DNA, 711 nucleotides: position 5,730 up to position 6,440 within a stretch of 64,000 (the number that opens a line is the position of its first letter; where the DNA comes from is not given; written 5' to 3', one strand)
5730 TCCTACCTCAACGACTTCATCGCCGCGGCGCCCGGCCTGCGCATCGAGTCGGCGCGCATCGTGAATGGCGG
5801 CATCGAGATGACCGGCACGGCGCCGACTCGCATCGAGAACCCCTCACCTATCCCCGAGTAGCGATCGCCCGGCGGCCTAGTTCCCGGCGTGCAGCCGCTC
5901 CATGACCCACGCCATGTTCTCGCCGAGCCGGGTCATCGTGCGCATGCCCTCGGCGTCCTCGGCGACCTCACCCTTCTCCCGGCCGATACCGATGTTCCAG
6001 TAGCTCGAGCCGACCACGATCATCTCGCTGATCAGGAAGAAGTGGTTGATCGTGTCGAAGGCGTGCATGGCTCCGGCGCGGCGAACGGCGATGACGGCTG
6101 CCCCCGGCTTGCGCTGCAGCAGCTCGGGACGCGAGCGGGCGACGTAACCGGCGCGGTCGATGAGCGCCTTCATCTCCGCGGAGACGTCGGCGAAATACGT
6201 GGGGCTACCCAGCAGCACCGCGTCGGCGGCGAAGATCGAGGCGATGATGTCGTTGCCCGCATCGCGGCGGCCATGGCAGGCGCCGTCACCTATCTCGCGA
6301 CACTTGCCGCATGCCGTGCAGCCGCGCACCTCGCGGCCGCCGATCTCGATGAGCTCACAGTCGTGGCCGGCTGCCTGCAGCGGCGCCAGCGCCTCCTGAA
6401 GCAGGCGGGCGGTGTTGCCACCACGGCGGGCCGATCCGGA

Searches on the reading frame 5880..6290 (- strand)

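Call 66: search_protein_families(library=ncbifam, proteins=[window:5880-6290:-], max_evalue=0.00001)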
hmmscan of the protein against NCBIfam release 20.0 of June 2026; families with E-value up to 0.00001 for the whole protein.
window:5880-6290:- (137 aa): 1 family
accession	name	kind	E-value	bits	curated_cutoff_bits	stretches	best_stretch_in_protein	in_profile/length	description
NF002999.0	PRK03767.1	equivalog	6.6e-06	26.1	141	1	18-100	66-148/200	NAD(P)H:quinone oxidoreductase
